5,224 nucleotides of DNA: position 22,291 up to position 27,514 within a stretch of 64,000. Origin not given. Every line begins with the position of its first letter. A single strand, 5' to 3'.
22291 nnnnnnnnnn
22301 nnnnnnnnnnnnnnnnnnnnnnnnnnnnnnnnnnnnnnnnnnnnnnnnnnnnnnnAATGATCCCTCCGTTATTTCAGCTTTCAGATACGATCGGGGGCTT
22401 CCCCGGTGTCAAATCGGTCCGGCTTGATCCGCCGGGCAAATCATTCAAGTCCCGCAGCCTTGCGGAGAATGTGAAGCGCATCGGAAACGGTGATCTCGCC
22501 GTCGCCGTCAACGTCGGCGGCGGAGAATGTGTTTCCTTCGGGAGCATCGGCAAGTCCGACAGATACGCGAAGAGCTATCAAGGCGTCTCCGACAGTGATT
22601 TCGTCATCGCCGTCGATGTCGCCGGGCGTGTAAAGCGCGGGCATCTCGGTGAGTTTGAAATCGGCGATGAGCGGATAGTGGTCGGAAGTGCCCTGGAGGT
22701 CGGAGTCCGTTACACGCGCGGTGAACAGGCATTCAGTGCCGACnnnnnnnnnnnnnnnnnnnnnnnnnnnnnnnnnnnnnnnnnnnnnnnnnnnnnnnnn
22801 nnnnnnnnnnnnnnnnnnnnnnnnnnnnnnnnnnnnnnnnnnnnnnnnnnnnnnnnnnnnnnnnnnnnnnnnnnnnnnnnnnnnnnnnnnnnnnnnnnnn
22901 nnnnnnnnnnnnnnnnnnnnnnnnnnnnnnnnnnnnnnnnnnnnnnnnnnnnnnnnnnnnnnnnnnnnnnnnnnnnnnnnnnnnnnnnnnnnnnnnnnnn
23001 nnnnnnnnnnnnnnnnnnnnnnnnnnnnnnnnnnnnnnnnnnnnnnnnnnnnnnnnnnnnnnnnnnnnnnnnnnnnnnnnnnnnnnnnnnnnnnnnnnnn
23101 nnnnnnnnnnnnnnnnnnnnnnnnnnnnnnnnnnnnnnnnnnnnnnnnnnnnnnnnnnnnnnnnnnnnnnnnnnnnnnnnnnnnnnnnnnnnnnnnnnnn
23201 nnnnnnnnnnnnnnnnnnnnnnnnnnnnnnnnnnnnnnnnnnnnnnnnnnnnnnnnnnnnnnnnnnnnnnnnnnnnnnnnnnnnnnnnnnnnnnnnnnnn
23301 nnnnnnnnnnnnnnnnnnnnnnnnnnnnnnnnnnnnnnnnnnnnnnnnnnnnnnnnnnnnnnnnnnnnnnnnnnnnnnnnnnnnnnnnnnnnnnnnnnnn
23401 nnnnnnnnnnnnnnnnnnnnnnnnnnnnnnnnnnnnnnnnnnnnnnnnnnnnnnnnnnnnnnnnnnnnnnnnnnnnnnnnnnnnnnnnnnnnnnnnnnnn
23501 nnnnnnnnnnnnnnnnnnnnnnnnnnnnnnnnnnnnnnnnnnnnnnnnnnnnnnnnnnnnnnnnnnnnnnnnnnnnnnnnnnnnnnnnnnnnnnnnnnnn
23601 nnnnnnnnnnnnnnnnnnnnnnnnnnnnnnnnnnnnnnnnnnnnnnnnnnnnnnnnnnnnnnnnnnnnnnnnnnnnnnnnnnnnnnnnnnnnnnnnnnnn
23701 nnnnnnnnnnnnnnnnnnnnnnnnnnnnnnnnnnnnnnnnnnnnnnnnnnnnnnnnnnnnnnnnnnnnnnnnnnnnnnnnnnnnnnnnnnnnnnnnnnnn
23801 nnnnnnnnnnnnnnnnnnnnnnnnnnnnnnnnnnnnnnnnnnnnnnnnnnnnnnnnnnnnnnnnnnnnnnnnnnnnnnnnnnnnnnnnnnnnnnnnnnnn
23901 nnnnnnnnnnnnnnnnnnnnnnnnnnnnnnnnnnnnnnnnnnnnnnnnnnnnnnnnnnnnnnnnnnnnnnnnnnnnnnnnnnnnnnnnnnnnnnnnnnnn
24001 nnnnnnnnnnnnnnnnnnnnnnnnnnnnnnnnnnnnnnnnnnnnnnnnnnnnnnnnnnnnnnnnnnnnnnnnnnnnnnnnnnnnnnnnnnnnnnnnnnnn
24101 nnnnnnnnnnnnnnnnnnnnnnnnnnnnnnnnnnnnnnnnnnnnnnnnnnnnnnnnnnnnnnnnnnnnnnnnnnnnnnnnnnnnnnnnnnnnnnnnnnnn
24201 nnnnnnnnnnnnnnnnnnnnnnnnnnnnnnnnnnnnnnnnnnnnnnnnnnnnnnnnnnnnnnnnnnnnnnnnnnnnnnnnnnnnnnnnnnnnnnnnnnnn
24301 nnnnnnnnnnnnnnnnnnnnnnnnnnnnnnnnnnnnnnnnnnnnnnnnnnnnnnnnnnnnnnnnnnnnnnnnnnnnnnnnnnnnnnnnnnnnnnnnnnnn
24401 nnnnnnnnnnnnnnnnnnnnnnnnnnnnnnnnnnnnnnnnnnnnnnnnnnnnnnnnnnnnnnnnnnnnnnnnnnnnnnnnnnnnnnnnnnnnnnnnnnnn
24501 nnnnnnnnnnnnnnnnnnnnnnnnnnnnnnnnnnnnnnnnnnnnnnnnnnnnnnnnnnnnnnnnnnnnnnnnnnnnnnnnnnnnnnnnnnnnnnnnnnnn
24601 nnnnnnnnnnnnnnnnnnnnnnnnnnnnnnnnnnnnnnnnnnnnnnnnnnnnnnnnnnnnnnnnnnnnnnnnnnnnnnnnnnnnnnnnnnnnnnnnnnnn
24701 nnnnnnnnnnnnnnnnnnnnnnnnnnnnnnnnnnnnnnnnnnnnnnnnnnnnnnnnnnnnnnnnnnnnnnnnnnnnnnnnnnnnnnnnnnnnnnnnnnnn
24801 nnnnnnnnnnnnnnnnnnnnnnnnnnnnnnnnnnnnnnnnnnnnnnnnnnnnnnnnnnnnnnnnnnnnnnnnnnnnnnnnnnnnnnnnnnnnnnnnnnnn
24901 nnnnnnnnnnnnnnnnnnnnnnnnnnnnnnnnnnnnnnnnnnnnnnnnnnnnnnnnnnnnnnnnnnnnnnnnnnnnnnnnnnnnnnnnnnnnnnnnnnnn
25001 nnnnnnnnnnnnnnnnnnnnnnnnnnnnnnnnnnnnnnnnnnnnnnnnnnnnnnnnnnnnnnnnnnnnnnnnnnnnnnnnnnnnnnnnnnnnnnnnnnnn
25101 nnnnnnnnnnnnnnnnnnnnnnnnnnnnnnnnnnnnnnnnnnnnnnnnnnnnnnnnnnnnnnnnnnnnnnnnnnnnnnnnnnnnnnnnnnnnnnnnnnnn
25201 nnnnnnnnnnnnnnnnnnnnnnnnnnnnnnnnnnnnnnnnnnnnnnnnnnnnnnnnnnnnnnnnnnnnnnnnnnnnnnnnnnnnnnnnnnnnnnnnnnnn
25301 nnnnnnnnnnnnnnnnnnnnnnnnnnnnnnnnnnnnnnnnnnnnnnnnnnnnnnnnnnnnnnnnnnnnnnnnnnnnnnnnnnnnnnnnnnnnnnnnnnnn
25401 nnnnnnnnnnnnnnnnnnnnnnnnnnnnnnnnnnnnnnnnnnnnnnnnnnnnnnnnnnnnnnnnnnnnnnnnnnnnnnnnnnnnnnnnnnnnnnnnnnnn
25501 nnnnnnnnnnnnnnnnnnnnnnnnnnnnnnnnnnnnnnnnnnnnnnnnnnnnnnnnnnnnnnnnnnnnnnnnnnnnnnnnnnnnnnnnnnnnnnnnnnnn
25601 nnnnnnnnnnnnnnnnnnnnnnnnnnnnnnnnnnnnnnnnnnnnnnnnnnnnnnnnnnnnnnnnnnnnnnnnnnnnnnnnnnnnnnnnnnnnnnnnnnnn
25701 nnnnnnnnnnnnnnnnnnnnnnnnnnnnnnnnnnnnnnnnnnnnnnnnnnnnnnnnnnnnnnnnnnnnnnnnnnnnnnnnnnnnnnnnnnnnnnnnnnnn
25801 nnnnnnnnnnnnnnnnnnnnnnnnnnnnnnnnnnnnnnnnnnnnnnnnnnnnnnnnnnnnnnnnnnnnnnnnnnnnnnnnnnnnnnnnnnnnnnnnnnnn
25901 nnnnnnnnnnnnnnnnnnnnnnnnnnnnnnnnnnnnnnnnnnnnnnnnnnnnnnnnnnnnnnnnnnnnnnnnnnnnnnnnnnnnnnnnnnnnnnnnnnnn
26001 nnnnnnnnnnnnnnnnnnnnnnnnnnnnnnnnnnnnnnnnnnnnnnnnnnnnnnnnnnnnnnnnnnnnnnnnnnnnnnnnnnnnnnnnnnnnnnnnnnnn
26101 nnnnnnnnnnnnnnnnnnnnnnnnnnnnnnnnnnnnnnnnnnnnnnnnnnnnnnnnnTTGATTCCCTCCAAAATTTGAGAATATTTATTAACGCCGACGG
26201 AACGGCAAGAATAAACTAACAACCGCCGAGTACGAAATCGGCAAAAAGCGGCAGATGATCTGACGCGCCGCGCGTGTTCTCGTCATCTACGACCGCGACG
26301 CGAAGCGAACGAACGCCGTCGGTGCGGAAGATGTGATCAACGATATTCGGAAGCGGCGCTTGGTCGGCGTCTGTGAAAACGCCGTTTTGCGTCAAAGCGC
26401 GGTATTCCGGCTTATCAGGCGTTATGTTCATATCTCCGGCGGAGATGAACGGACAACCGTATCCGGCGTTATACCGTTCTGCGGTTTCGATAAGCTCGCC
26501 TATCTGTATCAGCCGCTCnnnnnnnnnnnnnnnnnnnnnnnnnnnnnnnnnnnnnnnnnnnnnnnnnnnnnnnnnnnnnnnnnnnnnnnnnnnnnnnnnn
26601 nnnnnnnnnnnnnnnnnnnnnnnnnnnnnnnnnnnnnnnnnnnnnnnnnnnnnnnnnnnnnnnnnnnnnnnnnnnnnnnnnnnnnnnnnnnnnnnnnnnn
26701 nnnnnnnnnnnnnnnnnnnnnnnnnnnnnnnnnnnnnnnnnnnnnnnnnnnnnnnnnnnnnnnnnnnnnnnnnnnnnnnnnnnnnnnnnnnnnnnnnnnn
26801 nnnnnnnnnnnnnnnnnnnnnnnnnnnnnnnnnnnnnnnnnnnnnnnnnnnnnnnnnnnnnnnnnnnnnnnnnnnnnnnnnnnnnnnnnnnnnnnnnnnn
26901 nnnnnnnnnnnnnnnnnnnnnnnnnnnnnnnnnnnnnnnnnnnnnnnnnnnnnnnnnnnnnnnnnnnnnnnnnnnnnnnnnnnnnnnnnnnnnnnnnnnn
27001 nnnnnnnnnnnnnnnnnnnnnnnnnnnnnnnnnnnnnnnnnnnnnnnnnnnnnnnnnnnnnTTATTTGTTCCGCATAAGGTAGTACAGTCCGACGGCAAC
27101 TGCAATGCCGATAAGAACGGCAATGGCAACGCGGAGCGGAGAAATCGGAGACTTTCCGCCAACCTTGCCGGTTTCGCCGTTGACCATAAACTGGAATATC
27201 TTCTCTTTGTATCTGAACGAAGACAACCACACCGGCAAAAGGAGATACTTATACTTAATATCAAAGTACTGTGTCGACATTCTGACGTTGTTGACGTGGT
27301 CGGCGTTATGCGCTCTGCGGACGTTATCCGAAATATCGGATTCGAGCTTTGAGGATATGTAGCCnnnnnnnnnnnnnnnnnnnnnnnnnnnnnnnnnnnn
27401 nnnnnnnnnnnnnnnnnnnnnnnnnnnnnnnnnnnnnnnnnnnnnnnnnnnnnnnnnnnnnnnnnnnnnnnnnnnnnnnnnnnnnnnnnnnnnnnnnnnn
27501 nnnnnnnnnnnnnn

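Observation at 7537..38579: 31-kb co-directional block of dockerin-tagged proteins with no cohesin partner in the window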

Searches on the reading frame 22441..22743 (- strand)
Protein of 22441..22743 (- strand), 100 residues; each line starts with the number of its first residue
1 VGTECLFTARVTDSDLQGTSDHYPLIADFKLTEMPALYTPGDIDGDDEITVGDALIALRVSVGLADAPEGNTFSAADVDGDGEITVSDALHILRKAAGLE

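Call 7: search_protein_families(library=pfam, proteins=[window:22441-22743:-], max_evalue=1)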
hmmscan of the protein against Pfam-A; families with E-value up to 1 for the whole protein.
window:22441-22743:- (100 aa): 7 families
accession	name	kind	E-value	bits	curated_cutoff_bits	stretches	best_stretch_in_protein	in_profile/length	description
PF00404.24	Dockerin_1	-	1.4e-07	32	22.9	1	40-92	1-52/57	Dockerin type I domain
PF13405.12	EF-hand_6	-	2.7e-05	24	25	1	72-95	5-28/30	EF-hand domain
PF00036.39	EF-hand_1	-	0.00014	21.6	25.4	1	72-95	5-28/29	EF hand domain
PF13499.12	EF-hand_7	-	0.0019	18.9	30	1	72-95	7-30/67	EF-hand domain pair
PF13202.12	EF-hand_5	-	0.002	18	25.9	1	72-87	4-19/25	EF hand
PF14658.12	EF-hand_9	-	0.031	15.2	37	1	72-98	3-29/66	EF-hand domain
PF01839.29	FG-GAP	-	0.39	11.1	22.1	1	70-82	2-14/37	FG-GAP repeat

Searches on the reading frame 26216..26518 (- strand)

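Call 7: search_protein_families(library=pfam, proteins=[window:26216-26518:-], max_evalue=1)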
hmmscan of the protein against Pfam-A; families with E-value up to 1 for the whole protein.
window:26216-26518:- (100 aa): 2 families
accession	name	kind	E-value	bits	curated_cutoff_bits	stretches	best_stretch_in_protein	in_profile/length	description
PF03372.29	Exo_endo_phos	-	2.4e-06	27.9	24.5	1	21-88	145-225/225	Endonuclease/Exonuclease/phosphatase family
PF14529.12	Exo_endo_phos_2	-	0.24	11.7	27.4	1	57-91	85-116/117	Endonuclease-reverse transcriptase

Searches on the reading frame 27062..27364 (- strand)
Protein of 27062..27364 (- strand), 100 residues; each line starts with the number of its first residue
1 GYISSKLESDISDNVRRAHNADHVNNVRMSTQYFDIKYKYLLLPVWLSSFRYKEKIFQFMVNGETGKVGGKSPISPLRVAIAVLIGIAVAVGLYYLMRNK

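Call 7: search_protein_families(library=pfam, proteins=[window:27062-27364:-], max_evalue=1)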
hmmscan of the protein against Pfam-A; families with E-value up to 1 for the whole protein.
window:27062-27364:- (100 aa): 1 family
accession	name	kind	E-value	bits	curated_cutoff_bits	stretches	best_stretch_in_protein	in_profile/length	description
PF06522.17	B12D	-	0.12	12.2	21.5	1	76-99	8-31/54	NADH-ubiquinone reductase complex 1 MLRQ subunit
